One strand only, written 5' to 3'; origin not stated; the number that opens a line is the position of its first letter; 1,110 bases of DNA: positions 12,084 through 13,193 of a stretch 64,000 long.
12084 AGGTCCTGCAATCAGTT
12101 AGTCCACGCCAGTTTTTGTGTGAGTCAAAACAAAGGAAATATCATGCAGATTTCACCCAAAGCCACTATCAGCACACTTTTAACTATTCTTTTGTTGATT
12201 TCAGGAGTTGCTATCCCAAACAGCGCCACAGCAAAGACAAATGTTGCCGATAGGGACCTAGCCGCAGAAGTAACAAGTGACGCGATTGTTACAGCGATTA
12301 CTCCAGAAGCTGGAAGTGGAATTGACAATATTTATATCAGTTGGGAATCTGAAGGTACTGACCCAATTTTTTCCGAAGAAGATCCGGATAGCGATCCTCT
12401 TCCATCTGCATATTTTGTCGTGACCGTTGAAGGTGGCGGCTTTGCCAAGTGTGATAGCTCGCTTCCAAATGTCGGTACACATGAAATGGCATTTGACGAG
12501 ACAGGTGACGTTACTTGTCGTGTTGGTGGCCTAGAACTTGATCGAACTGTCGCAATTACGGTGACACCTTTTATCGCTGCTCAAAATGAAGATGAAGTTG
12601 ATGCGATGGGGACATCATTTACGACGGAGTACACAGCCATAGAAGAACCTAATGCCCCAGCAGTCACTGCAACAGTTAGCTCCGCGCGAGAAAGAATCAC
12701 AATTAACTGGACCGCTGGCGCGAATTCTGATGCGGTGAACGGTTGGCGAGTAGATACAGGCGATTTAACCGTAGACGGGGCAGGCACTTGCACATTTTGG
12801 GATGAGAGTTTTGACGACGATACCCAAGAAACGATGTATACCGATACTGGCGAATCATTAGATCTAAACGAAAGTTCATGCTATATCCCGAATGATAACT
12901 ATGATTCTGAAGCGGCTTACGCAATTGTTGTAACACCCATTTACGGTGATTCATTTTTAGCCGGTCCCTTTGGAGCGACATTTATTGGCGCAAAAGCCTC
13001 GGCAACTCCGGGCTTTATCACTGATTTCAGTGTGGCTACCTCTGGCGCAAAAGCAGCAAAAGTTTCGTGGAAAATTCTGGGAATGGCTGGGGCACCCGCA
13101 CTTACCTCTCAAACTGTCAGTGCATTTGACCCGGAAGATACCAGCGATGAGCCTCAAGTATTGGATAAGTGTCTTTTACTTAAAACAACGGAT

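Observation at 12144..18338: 2064-aa secreted protein of about 21 Fn3-like repeats in two flavours, each with a Cys pair, and no recognisable wall anchor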

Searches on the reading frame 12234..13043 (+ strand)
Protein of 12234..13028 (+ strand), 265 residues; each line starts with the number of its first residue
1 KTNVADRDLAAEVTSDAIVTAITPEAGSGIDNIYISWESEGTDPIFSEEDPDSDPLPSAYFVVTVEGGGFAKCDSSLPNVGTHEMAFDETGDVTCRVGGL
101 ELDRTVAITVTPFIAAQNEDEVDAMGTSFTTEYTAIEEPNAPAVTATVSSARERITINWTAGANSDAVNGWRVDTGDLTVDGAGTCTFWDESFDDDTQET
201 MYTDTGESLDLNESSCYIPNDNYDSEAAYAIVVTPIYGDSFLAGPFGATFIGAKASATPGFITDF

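Call 22: search_protein_representatives(protein=window:12234-13028:+)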
Query: 265 residues. Proteins with E-value up to 0.001 (for the whole library): 11; up to 1e-10: 4; up to 1e-30: 3. The best 11 are listed.
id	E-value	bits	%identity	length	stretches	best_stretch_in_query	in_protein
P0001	1.6e-168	575.2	100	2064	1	1-265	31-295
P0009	4.9e-41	157.4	40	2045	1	11-265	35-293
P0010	2.9e-31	125.4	34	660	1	31-263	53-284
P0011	2.9e-24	102.4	38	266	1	17-240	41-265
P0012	3.6e-07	46.4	29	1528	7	104-197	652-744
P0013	2.7e-05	40.3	35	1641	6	130-166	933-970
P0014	4.6e-05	39.5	26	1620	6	99-208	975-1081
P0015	1.2e-04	38.1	29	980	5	98-197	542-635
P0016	5.4e-04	36.0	27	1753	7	99-214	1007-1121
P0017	6.9e-04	35.7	26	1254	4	103-190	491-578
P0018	8.1e-04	35.4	26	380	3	129-215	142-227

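Call 23: search_solved_structures(query=window:12234-13028:+, max_evalue=1)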
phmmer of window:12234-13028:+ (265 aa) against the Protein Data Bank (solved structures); distinct sequences matched with E-value up to 1: 8.
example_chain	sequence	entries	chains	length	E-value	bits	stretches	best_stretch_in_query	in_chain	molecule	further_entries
7u01_A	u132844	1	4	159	0.14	14.9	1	66-147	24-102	Receptor-type tyrosine-protein phosphatase eta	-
6lkb_A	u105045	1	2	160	0.34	13.7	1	167-213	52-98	Peptidyl-prolyl cis-trans isomerase CYP71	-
4f3q_A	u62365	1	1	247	0.35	13.6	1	4-99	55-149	Transcriptional regulatory protein CBU_1566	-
4kjy_A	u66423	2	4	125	0.73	12.6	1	22-103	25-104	Leukocyte surface antigen CD47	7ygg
2a2n_A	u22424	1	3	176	0.79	12.5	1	168-213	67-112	peptidylprolyl isomerase domain and WD repeat containing 1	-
2jjs_C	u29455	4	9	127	0.81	12.5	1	22-102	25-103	LEUKOCYTE SURFACE ANTIGEN CD47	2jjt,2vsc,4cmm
5tz2_C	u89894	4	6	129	0.83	12.4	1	22-102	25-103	Leukocyte surface antigen CD47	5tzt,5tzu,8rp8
8zca_E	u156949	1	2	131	0.89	12.3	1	22-102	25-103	Leukocyte surface antigen CD47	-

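Call 31: predict_structure(alignment_id=A1)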
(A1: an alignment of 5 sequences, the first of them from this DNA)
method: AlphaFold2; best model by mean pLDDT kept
length: 270 residues; sequences in the alignment: 5
mean_pLDDT: 64.0   pTM: 0.48
mean pLDDT of the five models: 64.0, 60.3, 58.6, 55.8, 55.7
residues with pLDDT >= 90: 3; 70-90: 135; 50-70: 59; < 50: 73
segments of 3 or more residues with pLDDT < 50: 1-14, 42-51, 53-57, 75-92, 239-246, 253-270
pLDDT, mean of each block of 10 residues (from residue 1): 29 56 67 70 45 49 80 48 38 67 83 68 74 73 80 84 71 76 74 78 77 86 75 68 45 40 30
secondary structure, 60 per line:
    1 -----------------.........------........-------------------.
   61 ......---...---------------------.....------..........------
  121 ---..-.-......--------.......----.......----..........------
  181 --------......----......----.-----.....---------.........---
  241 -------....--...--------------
elements in order: E18-26 E33-40 E60-66 E70-72 E94-98 E105-114 E129-134 E143-149 E154-160 E168-174 E189-194 E199-204 E215-219 E229-237 E248-251

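Call 33: fold_search(model_id=the predicted structure, library=pdb)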
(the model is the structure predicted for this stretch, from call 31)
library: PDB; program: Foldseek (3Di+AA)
matches with E <= 10: 1881; with E <= 0.001: 148
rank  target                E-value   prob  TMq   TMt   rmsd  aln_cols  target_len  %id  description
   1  4ui2_A                1.7e-06  1.00  0.25  0.32  11.8       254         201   12  Crystal structure of the ternary RGMB-BMP2-NEO1 complex (released 2015-05-06)
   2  7md5_A                2.9e-06  1.00  0.29  0.15  11.0       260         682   14  Insulin receptor ectodomain dimer complexed with two IRPA-9 partial agonists (released 2022-02-23)
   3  7u23_F                3.2e-06  1.00  0.31  0.17  16.5       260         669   13  Single-chain LCDV-1 viral insulin-like peptide bound to IGF-1R ectodomain, leucine-zippered form (released 2022-11-16)
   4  6ceb_A                3.2e-06  1.00  0.28  0.15  11.0       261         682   14  Insulin Receptor ectodomain in complex with two insulin molecules - C1 symmetry (released 2018-03-14)
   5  5u8q_A                7.2e-06  1.00  0.30  0.14  16.7       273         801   13  Structure of the ectodomain of the human Type 1 insulin-like growth factor receptor in complex with IGF-I (released 2018-02-28)
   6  7tyk_A                9.3e-06  1.00  0.33  0.15  13.5       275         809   14  Cryo-EM Structure of insulin receptor-related receptor (IRR) in apo-state captured at pH 7. The 3D refinement was appl (released 2023-02-15)
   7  7z3q_B                1.0e-05  1.00  0.36  0.46  10.0       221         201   12  Crystal structure of the human leptin:LepR-CRH2 encounter complex to 3.6 A resolution. (released 2023-03-22)
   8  5u8r_A                1.1e-05  1.00  0.27  0.13  15.0       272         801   14  Structure of the ectodomain of the human Type 1 insulin-like growth factor receptor (released 2018-02-28)
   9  4bq6_A                1.2e-05  1.00  0.26  0.33  13.0       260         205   11  Crystal structure of the RGMB-NEO1 complex form 1 (released 2013-06-12)
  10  6z3m_E                1.3e-05  1.00  0.26  0.33  12.7       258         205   11  Repulsive Guidance Molecule B (RGMB) in complex with Growth Differentiation Factor 5 (GDF5) and Neogenin 1 (NEO1). (released 2020-07-01)
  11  4bq7_A                1.4e-05  1.00  0.25  0.32  11.8       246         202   11  Crystal structure of the RGMB-Neo1 complex form 2 (released 2013-06-12)
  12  7sl4_A                1.4e-05  1.00  0.31  0.15  12.7       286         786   12  Full-length insulin receptor bound with site 2 binding deficient mutant insulin (B-L17R) -- asymmetric conformation (released 2022-03-30)
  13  7tyj_B                1.4e-05  1.00  0.32  0.26  14.0       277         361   15  Cryo-EM Structure of insulin receptor-related receptor (IRR) in apo-state captured at pH 7. The 3D refinement was focu (released 2023-02-15)
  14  8b7q_B                1.5e-05  1.00  0.37  0.46  10.2       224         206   11  Cryo-EM structure for the mouse LEPR-CRH2:Leptin:LEPR-Ig complex following symmetry expansion in combination with loca (released 2023-04-05)
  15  7sl2_B                1.6e-05  1.00  0.30  0.14  15.0       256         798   14  Full-length insulin receptor bound with site 2 binding deficient mutant insulin (A-L13R) -- asymmetric conformation (released 2022-03-30)
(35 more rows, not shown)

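Call 42: find_encoding_contigs(protein=P0009, flank=10000, max_places=3)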
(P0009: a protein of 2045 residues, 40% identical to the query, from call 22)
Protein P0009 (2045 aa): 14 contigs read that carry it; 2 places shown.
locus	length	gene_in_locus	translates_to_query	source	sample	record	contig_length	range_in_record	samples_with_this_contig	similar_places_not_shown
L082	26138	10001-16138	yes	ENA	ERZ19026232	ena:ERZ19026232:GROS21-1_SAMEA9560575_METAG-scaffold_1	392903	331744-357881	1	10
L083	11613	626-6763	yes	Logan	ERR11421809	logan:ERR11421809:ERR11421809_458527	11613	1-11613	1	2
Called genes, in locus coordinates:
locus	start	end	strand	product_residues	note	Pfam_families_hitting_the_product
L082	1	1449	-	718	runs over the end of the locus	PF03235:GmrSD_N, PF07510:GmrSD_C, PF18755:RAMA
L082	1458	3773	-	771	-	PF00270:DEAD, PF04851:ResIII, PF18766:SWI2_SNF2, PF08463:EcoEI_R_C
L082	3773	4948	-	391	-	PF01420:Methylase_S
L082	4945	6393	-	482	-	PF12161:HsdM_N (weak), PF02384:N6_Mtase, PF07669:Eco57I, PF20473:MmeI_Mtase (faint)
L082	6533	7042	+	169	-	-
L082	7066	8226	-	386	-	PF00561:Abhydrolase_1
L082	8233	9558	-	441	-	PF01053:Cys_Met_Meta_PP, PF00266:Aminotran_5 (weak)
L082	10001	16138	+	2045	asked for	PF16656:Pur_ac_phosph_N (faint), PF25059:FN3_DSCAM-DSCAML_C (faint), PF28033:Fn3_ROS1 (faint), PF01108:Tissue_fac (faint), PF00041:fn3 (weak)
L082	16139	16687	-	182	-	PF11290:DUF3090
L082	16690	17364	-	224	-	PF00300:His_Phos_1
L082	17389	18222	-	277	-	PF02673:BacA, PF01925:TauE (weak)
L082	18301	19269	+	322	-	PF00248:Aldo_ket_red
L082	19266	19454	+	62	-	PF18963:DUF5703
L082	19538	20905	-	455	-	PF04389:Peptidase_M28, PF01546:Peptidase_M20, PF07687:M20_dimer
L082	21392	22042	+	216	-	PF12389:Peptidase_M73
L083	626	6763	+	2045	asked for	PF16656:Pur_ac_phosph_N (faint), PF25059:FN3_DSCAM-DSCAML_C (faint), PF28033:Fn3_ROS1 (faint), PF01108:Tissue_fac (faint), PF00041:fn3 (weak)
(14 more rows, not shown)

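Call 43: find_encoding_contigs(protein=P0010, flank=10000, max_places=3)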
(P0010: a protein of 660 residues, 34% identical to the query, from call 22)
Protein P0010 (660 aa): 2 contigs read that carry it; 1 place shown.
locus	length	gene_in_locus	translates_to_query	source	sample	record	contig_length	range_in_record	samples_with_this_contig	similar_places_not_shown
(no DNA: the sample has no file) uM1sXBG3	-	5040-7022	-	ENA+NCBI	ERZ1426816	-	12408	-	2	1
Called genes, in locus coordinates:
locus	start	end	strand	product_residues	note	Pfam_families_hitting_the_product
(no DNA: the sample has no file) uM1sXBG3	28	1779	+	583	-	PF13196:DUF4012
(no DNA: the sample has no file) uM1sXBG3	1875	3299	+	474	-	-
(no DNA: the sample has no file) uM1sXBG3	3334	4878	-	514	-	PF00722:Glyco_hydro_16, PF26113:GH16_XgeA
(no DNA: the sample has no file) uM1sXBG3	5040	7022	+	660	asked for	PF00041:fn3 (weak)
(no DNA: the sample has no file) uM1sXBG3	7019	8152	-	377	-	PF13477:Glyco_trans_4_2, PF13439:Glyco_transf_4, PF13579:Glyco_trans_4_4, PF20706:GT4-conflict (weak), PF00534:Glycos_transf_1, PF13692:Glyco_trans_1_4, PF13524:Glyco_trans_1_2 (faint)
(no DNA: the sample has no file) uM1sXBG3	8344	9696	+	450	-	-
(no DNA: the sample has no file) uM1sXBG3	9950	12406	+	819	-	?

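Call 45: search_protein_families(library=pfam, proteins=[window:12234-13028:+], max_evalue=1)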
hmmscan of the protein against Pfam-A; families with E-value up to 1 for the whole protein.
window:12234-13028:+ (265 aa): 1 family
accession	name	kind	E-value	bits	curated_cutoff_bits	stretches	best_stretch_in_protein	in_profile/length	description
PF12680.13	SnoaL_2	-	0.12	13.4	27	1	112-200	3-77/102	SnoaL-like domain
